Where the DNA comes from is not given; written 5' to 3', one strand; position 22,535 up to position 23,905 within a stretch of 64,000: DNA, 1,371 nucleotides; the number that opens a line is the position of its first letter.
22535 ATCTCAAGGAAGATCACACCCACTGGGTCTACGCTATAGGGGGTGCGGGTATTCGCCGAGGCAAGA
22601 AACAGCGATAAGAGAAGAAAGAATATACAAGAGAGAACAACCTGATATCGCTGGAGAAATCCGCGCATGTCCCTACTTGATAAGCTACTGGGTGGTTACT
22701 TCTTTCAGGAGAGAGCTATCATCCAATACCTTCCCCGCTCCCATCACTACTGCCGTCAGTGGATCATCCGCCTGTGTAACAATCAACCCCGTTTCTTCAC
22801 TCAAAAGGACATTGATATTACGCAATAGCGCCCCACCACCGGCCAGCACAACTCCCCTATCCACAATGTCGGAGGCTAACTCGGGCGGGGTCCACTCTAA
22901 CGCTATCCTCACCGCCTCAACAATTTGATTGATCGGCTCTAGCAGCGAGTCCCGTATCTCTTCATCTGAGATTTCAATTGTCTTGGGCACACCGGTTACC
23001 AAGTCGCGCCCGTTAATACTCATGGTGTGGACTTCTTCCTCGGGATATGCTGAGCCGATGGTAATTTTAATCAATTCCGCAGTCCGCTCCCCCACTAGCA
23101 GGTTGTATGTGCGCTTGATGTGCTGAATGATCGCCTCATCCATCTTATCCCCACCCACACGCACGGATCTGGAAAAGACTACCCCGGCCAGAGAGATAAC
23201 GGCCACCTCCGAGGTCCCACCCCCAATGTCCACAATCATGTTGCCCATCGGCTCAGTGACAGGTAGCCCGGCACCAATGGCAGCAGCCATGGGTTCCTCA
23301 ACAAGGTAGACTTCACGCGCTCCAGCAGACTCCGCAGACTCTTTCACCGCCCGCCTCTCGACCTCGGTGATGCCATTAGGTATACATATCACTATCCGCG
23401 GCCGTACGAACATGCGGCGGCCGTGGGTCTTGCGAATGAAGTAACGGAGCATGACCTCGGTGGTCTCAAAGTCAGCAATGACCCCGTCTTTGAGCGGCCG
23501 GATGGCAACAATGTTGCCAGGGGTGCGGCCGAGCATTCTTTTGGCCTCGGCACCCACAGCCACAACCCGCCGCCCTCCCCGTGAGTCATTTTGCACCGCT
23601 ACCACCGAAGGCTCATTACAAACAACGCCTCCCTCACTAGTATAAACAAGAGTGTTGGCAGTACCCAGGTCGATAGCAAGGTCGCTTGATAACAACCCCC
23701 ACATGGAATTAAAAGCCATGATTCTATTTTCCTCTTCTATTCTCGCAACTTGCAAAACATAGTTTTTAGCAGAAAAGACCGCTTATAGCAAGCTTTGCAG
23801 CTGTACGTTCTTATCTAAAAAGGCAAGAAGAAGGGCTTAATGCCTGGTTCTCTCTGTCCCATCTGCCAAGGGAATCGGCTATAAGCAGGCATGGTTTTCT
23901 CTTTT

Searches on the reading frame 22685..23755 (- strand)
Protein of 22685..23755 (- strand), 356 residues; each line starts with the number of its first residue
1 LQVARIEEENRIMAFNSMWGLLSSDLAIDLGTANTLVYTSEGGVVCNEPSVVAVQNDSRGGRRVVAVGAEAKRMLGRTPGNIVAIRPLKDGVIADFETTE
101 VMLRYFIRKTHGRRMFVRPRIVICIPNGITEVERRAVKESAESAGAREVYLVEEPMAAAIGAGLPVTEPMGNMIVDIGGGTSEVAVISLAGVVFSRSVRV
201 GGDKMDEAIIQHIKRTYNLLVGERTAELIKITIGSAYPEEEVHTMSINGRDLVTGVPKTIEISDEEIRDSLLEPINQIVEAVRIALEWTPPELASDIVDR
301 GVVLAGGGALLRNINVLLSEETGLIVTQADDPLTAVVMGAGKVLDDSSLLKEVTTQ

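Call 78: find_homologous_proteins(query=window:22685-23755:-, max_evalue=1e-50)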
Query window:22685-23755:- (356 aa): 8000 proteins with E <= 1e-50 among 8000 candidates; the best 120 are listed.
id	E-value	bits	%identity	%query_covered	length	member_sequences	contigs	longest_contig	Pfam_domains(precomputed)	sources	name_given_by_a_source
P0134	1.8e-214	729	100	97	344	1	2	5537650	PF00012.27,PF06723.20,PF14450.13,PF00022.26,PF11104.15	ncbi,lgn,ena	-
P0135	9.3e-211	717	100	95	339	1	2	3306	PF00012.27,PF06723.20,PF14450.13,PF00022.26,PF11104.15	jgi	jgi:rod shape-determining protein MreB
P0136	3.7e-188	643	88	98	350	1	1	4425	PF00012.27,PF06723.20,PF14450.13,PF11104.15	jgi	jgi:rod shape-determining protein MreB and related proteins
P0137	1.4e-185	634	87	97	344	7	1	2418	PF00012.27,PF06723.20,PF14450.13,PF00022.26,PF11104.15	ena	-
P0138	6.7e-180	615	83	97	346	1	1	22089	PF00012.27,PF06723.20,PF14450.13,PF00022.26,PF11104.15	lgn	-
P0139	9.2e-180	615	83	97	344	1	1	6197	PF00012.27,PF06723.20,PF14450.13,PF00022.26,PF11104.15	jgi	-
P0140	1.7e-179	614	84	93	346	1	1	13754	PF00012.27,PF06723.20,PF14450.13,PF00022.26,PF11104.15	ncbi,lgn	ncbi:MAG: rod shape-determining protein [Candidatus Binatia bacterium]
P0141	2.3e-179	614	83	97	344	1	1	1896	PF00012.27,PF06723.20,PF14450.13,PF00022.26,PF11104.15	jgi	jgi:rod shape-determining protein MreB and related proteins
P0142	2.7e-179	613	84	97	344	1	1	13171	PF00012.27,PF06723.20,PF14450.13,PF00022.26,PF11104.15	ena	-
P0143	3.0e-179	613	83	97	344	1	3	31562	PF00012.27,PF06723.20,PF14450.13,PF00022.26,PF11104.15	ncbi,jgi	ncbi:MAG: rod shape-determining protein [Thermodesulfobacteriota bacterium]|jgi:rod shape-determinin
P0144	3.3e-179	613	83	97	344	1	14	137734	PF00012.27,PF06723.20,PF14450.13,PF00022.26,PF11104.15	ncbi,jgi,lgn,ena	jgi:rod shape-determining protein MreB and related proteins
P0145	3.9e-179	613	83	97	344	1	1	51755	PF00012.27,PF06723.20,PF14450.13,PF00022.26,PF11104.15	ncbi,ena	-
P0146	4.9e-179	613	83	97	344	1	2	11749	PF00012.27,PF06723.20,PF14450.13,PF00022.26,PF11104.15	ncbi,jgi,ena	-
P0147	5.2e-179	612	82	97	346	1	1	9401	PF00012.27,PF06723.20,PF14450.13,PF00022.26,PF11104.15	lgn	-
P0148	5.6e-179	612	83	97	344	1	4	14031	PF00012.27,PF06723.20,PF14450.13,PF00022.26,PF11104.15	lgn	-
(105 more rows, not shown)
